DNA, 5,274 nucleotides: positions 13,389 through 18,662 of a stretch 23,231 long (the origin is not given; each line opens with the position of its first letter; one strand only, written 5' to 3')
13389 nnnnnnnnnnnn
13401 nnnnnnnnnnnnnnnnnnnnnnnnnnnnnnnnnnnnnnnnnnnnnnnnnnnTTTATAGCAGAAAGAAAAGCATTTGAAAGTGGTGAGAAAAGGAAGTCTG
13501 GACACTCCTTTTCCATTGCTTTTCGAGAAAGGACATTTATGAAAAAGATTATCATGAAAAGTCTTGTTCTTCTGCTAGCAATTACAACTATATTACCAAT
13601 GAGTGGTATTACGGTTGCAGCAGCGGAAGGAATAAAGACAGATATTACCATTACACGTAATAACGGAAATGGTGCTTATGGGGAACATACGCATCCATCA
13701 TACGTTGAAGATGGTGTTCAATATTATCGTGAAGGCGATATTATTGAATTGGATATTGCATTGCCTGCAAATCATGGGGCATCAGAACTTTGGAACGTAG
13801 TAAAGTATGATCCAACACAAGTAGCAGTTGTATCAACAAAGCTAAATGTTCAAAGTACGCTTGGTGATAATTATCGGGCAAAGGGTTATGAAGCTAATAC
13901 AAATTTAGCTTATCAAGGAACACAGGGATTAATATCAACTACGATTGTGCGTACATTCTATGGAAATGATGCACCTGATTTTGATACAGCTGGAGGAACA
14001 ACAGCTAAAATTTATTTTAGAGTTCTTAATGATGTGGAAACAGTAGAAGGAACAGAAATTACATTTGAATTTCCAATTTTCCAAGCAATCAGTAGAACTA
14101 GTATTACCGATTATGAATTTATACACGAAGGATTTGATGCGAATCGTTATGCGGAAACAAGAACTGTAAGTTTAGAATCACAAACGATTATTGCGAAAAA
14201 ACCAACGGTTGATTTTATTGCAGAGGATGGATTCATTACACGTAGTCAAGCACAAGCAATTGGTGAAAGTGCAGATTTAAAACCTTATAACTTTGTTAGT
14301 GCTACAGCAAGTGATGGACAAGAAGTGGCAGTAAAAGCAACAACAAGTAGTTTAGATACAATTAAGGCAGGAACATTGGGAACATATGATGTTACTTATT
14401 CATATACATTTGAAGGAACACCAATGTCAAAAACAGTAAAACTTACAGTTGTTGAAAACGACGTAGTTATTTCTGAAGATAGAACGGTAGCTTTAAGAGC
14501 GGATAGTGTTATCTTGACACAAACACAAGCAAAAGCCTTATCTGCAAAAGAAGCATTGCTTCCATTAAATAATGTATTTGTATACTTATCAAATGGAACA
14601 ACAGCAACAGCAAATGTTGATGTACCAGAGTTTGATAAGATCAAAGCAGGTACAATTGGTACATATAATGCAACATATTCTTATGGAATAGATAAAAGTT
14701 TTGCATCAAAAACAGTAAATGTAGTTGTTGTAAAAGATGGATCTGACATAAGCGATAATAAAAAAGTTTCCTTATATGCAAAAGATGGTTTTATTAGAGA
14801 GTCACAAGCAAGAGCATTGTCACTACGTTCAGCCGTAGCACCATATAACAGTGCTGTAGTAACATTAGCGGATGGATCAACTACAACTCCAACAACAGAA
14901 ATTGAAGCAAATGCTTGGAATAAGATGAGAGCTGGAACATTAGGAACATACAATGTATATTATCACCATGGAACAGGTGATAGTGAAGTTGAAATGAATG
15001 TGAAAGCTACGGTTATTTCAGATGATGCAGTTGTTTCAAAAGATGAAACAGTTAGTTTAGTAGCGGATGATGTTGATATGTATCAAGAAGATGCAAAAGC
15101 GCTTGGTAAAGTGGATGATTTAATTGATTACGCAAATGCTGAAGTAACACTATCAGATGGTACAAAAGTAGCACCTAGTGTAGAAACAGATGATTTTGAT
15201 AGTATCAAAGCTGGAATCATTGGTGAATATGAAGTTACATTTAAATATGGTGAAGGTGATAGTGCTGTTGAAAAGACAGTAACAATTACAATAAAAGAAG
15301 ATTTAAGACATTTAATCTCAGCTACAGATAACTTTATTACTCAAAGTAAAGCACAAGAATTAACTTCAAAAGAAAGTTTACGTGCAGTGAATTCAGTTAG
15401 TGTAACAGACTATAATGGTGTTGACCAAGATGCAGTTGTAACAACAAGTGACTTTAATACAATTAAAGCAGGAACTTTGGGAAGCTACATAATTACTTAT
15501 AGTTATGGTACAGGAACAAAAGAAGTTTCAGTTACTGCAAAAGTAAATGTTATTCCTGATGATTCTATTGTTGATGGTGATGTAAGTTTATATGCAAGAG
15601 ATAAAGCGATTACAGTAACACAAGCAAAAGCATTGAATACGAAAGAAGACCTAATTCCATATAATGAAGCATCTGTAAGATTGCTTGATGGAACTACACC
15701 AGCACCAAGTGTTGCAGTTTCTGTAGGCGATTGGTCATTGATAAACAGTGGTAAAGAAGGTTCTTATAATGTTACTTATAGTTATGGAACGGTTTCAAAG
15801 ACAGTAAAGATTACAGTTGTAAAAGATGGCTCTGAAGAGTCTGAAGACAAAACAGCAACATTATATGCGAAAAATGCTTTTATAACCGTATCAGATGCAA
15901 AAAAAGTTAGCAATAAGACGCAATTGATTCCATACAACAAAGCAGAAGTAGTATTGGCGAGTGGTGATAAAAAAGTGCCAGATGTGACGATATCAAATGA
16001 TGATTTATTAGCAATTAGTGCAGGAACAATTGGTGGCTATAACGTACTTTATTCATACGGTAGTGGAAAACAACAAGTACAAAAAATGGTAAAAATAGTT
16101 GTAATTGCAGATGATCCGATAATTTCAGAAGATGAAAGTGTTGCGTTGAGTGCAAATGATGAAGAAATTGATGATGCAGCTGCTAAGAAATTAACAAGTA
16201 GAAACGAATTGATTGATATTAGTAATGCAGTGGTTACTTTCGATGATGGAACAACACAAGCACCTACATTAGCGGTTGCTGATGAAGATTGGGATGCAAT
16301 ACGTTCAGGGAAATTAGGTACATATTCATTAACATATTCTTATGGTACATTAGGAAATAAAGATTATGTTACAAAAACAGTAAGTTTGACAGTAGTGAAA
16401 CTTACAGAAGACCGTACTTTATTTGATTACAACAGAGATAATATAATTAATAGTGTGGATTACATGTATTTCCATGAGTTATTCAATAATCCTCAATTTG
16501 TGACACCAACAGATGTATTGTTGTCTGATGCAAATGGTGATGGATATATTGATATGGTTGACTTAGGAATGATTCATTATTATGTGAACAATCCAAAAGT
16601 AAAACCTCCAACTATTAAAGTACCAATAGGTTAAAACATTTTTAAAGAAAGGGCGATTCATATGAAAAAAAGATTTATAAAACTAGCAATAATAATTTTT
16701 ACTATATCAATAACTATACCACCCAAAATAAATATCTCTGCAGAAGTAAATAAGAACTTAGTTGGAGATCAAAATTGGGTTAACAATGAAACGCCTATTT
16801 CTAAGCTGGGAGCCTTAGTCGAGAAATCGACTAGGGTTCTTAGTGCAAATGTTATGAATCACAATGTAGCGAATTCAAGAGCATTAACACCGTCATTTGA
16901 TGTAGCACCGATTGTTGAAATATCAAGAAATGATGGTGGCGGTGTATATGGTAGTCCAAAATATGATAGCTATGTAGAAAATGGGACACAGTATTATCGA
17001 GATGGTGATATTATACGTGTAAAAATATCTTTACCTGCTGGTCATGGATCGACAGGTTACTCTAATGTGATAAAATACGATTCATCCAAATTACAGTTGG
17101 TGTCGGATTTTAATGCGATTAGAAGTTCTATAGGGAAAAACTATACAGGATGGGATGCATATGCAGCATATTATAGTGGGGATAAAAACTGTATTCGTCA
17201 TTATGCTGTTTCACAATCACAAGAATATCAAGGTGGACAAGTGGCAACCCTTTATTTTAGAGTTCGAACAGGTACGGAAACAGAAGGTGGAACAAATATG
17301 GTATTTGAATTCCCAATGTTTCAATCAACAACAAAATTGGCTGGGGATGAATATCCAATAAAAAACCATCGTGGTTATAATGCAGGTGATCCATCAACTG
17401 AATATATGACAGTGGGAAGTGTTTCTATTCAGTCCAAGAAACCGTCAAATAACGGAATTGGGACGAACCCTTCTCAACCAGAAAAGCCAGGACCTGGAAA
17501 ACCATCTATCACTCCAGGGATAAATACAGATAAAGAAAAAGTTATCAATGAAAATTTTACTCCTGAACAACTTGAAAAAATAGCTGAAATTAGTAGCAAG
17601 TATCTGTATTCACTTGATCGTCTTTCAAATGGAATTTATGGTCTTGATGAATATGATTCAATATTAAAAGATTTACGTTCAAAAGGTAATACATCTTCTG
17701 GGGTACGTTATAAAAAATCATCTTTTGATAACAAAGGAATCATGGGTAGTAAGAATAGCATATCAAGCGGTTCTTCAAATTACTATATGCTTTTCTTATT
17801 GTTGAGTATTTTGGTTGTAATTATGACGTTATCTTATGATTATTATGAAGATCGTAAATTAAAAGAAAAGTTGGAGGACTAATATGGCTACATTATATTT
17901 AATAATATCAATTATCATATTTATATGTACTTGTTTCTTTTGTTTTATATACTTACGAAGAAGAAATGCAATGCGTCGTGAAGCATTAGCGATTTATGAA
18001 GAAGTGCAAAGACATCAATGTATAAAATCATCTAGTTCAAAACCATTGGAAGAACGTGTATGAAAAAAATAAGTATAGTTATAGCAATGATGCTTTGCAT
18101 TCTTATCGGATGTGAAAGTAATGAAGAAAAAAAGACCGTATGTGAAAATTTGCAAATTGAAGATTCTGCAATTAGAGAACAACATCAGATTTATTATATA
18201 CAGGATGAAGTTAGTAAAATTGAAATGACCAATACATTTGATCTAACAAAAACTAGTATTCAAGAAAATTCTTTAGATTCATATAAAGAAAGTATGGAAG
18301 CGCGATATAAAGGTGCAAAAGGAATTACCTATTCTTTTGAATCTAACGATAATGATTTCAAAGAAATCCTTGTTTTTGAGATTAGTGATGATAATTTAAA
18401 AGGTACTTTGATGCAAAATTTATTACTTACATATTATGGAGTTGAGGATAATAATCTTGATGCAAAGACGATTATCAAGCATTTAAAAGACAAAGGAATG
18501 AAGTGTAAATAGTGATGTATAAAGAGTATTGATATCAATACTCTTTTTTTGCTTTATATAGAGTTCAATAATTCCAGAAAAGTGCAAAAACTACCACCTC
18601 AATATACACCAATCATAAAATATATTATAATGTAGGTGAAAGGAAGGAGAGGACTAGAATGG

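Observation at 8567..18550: Cellulosome-style cohesin-dockerin operon with no carbohydrate-active enzyme: candidate non-covalent surface adhesion scaffold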

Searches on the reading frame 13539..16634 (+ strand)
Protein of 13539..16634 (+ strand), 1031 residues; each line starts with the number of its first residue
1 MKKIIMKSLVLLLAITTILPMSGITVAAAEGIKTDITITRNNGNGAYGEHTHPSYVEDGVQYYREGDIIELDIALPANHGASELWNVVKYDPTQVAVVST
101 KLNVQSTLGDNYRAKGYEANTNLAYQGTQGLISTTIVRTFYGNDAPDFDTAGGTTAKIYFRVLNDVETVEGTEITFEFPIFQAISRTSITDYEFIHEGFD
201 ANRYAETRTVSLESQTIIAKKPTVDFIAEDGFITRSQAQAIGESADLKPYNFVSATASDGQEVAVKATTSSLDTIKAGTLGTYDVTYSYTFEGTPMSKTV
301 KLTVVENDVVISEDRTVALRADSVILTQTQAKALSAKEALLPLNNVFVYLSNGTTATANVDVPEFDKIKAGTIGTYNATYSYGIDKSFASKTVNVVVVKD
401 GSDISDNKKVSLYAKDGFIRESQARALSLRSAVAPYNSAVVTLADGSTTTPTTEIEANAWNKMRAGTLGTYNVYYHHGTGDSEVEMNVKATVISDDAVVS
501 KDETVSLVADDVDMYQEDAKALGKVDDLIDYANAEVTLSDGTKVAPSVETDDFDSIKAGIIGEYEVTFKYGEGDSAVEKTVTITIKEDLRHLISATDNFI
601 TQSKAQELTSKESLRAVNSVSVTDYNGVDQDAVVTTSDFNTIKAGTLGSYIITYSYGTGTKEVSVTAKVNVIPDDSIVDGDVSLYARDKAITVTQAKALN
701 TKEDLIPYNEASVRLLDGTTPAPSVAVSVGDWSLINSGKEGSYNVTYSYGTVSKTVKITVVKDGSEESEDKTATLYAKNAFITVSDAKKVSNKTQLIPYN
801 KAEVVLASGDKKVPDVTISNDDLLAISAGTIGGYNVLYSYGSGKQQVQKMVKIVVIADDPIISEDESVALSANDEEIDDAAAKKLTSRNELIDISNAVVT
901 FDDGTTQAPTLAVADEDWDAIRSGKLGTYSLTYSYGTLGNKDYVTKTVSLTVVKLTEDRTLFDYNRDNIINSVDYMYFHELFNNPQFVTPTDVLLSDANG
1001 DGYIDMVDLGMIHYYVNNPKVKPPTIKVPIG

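Call 4: search_protein_families(library=pfam, proteins=[window:13539-16634:+], max_evalue=1)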
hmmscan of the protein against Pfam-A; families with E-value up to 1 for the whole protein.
window:13539-16634:+ (1031 aa): 2 families
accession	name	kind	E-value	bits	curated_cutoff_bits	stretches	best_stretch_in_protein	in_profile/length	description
PF07523.18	Big_3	-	1e-13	51.7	21.2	3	240-304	9-68/68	Bacterial Ig-like domain (group 3)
PF00404.24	Dockerin_1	-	8.2e-08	32.8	22.9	1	962-1017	2-57/57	Dockerin type I domain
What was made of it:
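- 13539..16634 (+): ORF3, the shaft or adaptor. It has a signal peptide, a cohesin (nt 13626-14207), 8 Ig-like repeats (nt 14172-16349) and a dockerin (nt 16422-16589). Big_3 scores 51.7 bits and Dockerin_1 32.8 bits (call 4).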

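Call 14: search_protein_families(library=ncbifam, proteins=[window:13539-16634:+], max_evalue=1)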
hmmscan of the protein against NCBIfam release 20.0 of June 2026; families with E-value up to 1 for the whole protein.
window:13539-16634:+ (1031 aa): 2 families
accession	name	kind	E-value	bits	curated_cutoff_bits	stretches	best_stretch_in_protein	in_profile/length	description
NF045637.1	carotdesatCrtDProt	equivalog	0.011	14.3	580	1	590-669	229-307/485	1-hydroxycarotenoid 3,4-desaturase CrtD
NF053582.1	motif_MiiA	domain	0.17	11.6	24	0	438-450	8-20/27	MiiA motif-containing surface protein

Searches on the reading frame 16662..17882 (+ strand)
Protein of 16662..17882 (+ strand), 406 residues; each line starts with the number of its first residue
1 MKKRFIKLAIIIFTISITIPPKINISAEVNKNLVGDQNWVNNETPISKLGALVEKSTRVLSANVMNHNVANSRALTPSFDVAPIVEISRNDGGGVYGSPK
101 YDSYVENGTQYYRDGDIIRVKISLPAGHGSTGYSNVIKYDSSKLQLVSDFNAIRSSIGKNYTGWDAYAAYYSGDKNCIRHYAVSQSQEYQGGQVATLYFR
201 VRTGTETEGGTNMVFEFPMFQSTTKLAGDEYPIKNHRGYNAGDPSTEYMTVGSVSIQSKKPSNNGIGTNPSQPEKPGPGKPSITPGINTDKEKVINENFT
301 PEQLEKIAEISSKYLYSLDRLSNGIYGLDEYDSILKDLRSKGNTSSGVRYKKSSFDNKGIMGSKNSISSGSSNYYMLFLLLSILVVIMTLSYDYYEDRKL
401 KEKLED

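Call 4: search_protein_families(library=pfam, proteins=[window:16662-17882:+], max_evalue=1)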
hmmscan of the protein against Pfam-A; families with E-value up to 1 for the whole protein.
window:16662-17882:+ (406 aa): 1 family
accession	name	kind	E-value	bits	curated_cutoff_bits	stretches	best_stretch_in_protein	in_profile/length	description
PF00963.24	Cohesin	-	0.026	15.2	24.1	1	115-211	13-110/139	Cohesin domain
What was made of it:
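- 16662..17882 (+): ORF4, anchor 2. It has a signal peptide, a cohesin (nt 16887-17438), a Pro/Gly-rich linker, a conserved juxtamembrane segment and a C-terminal TM helix (nt 17766-17846). Pfam Cohesin scores 15.2 bits, below threshold (call 4).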

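Call 11: find_related_loci(query=window:16662-17882:+, collection=genome_contigs, flank=10000)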
Query window:16662-17882:+ (406 aa) in genome_contigs; peptide patterns used: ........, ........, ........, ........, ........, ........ (x = any residue, [..] = any of these).
111 stretches matched a pattern, but none encodes a relative of the query by tblastn (E <= 1e-3).
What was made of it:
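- Tried and rejected: A genome_contigs scan with ORF4 alone found nothing (call 11).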

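Call 14: search_protein_families(library=ncbifam, proteins=[window:16662-17882:+], max_evalue=1)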
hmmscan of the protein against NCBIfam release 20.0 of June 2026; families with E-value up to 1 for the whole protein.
window:16662-17882:+ (406 aa): 0 families

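Call 26: find_encoding_contigs(protein=window:16662-17882:+, flank=10000, max_places=6)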
Protein window:16662-17882:+ (406 aa): 7 contigs read that carry it; 2 places shown.
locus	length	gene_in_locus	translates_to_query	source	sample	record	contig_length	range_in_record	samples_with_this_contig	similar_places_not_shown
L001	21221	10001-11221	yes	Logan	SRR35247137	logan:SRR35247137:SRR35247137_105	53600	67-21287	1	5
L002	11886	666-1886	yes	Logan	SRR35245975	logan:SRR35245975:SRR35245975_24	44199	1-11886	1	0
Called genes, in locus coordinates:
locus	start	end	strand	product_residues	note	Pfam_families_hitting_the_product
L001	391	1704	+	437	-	PF07638:Sigma70_ECF (weak), PF04542:Sigma70_r2, PF08281:Sigma70_r4_2, PF04545:Sigma70_r4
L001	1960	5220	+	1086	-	PF00404:Dockerin_1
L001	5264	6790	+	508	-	-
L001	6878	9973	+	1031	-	PF07523:Big_3 (weak), PF00404:Dockerin_1 (weak)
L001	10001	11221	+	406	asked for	-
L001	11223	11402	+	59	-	-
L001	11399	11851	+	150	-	-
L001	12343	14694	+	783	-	PF02901:PFL-like, PF01228:Gly_radical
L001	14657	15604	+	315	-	PF13353:Fer4_12, PF04055:Radical_SAM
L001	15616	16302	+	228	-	PF00923:TAL_FSA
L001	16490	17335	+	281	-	PF03123:CAT_RBD, PF00874:PRD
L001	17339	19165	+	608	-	PF00367:PTS_EIIB, PF02378:PTS_EIIC, PF00358:PTS_EIIA_1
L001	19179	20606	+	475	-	PF00232:Glyco_hydro_1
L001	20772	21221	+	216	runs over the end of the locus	PF00300:His_Phos_1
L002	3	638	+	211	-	?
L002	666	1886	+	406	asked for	-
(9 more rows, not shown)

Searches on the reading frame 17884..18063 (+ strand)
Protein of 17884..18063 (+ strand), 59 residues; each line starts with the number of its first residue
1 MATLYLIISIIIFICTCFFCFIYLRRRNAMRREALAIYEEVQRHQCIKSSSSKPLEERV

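Call 6: search_protein_families(library=pfam, proteins=[window:17884-18063:+], max_evalue=0.01)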
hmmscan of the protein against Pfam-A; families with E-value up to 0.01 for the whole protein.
window:17884-18063:+ (59 aa): 1 family
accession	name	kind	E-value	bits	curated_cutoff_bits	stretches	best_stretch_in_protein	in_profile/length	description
PF14316.11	DUF4381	-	0.0064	17.2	27.2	1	5-44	22-60/145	Domain of unknown function (DUF4381)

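Call 14: search_protein_families(library=ncbifam, proteins=[window:17884-18063:+], max_evalue=1)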
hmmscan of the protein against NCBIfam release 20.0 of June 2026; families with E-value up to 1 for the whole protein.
window:17884-18063:+ (59 aa): 6 families
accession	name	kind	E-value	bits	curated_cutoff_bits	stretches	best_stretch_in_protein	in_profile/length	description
TIGR02976.1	phageshock_pspB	equivalog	0.037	14.3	51.7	1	1-59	1-58/75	envelope stress response membrane protein PspB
NF046005.2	near_gluc_PtsG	equivalog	0.052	13.8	45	1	4-45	6-51/85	MPN207a family PTS transporter accessory protein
NF045844.1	BC85_0335_fam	subfamily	0.081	12.5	65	1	4-47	2-45/215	BC85_0335 family putative methyltransferase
NF003410.0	PRK04778.1-4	equivalog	0.11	11.2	754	1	4-37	7-40/575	septation ring formation regulator EzrA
TIGR00220.1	mscL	equivalog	0.14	12.4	71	1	6-35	71-100/127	large conductance mechanosensitive channel protein MscL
NF045955.1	MHO_4530_fam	equivalog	0.23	10.1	125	1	4-29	4-29/515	MHO_4530 family protein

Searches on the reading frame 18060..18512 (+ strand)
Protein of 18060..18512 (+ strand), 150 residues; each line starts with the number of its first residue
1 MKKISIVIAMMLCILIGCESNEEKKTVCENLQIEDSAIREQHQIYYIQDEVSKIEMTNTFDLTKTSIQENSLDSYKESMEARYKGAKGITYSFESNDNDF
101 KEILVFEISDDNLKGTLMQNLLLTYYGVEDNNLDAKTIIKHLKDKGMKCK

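Call 4: search_protein_families(library=pfam, proteins=[window:18060-18512:+], max_evalue=1)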
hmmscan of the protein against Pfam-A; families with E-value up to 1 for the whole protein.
window:18060-18512:+ (150 aa): 2 families
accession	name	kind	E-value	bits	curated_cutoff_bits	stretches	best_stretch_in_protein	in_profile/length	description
PF06998.16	DUF1307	-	0.0081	16.7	28.3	1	35-146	9-121/123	Protein of unknown function (DUF1307)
PF20101.4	DUF6491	-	0.12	12.9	27.5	1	1-43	1-43/138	Family of unknown function (DUF6491)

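Call 14: search_protein_families(library=ncbifam, proteins=[window:18060-18512:+], max_evalue=1)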
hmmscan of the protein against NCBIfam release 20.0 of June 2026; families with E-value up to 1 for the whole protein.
window:18060-18512:+ (150 aa): 7 families
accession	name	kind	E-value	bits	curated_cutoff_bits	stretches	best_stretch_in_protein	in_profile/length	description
NF003094.0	PRK04017.1-5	equivalog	0.011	15.9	124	1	102-149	51-97/128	hypothetical protein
NF047972.1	lamb_exclu_cor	equivalog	0.077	13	31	1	1-53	1-52/78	phage exclusion lipoprotein Cor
NF038215.1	acineto_lipo_PV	hypoth_equivalog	0.13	12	33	1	3-25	3-26/55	NF038215 family lipoprotein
NF033894.1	Eex_IncN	subfamily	0.14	12.1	33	1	2-27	1-25/65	EexN family lipoprotein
NF053690.1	BamK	equivalog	0.23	11.3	120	1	1-51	1-45/199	BamK family beta-barrel-assembly machinery protein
NF041193.1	lipo_SP0191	subfamily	0.5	10.3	75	1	1-32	1-32/190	SP0191 family lipoprotein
NF047408.1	SA0632_fam_LP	equivalog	0.6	9.8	70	1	1-28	1-28/68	SA0632 family lipoprotein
